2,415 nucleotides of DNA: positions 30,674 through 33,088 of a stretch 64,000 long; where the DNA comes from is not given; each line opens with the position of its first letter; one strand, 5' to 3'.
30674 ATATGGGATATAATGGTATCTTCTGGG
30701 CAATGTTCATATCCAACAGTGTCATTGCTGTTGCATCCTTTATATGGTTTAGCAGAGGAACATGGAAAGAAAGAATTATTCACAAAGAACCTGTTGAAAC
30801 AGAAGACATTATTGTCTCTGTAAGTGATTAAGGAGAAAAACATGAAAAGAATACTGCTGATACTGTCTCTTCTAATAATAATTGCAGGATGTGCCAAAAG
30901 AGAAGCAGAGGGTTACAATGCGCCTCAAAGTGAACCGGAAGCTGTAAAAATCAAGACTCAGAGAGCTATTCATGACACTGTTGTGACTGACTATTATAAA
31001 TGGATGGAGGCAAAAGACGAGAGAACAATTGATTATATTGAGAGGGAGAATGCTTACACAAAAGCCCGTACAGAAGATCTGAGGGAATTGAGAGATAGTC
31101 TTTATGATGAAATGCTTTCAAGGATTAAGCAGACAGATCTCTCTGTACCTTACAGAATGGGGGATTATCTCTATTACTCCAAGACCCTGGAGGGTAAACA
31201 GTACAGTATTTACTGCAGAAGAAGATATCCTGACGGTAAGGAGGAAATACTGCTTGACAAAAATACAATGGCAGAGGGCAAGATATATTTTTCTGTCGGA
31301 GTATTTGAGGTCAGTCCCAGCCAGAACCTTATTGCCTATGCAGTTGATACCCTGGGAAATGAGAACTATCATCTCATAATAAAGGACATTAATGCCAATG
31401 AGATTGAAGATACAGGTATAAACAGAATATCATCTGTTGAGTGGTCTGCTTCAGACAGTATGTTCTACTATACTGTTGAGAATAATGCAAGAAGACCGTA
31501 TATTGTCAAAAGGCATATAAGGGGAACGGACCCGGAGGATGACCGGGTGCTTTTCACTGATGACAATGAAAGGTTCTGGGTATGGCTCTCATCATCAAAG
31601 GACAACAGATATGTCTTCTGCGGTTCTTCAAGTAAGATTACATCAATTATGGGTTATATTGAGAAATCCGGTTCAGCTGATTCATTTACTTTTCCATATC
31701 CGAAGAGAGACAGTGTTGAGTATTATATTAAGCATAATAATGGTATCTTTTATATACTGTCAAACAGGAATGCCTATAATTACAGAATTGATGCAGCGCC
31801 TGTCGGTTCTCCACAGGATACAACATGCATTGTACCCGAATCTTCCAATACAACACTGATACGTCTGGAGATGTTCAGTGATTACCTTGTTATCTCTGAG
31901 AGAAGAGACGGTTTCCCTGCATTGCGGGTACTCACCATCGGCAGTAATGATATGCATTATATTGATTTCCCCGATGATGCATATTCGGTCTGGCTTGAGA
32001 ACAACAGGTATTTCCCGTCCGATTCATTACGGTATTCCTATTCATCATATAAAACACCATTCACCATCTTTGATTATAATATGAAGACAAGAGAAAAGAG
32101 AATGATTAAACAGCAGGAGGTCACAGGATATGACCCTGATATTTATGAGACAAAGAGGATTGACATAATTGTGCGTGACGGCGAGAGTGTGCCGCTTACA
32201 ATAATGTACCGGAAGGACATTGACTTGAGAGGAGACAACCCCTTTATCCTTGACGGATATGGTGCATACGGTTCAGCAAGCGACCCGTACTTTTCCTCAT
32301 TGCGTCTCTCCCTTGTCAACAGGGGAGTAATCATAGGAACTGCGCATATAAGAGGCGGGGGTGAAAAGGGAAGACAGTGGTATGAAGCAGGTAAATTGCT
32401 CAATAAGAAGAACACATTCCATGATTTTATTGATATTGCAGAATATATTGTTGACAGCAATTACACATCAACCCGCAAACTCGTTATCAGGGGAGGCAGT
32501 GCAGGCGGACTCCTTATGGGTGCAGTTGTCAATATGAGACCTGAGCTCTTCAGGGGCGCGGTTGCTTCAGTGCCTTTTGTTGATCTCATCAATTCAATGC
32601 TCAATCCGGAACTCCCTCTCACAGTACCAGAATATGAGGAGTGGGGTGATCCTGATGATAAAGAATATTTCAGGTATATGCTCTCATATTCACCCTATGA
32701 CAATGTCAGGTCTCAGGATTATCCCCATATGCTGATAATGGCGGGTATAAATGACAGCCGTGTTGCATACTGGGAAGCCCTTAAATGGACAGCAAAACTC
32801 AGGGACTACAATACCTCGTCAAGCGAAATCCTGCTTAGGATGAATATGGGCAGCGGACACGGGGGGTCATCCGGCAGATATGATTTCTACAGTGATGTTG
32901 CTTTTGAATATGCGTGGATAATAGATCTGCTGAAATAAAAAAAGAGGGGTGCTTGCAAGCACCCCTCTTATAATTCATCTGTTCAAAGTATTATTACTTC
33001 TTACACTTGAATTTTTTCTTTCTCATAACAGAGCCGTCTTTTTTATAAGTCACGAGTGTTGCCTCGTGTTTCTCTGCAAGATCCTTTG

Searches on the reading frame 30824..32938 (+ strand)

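Call 6: search_protein_families(library=pfam, proteins=[window:30824-32938:+])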
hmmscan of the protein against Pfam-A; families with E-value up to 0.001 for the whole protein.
window:30824-32938:+ (704 aa): 2 families
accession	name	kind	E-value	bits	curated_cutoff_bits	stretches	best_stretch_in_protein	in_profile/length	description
PF02897.21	Peptidase_S9_N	-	4.1e-84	283.2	24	1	42-431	5-414/414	Prolyl oligopeptidase, N-terminal beta-propeller domain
PF00326.27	Peptidase_S9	-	6.4e-65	219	22.6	1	489-703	2-210/213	Prolyl oligopeptidase family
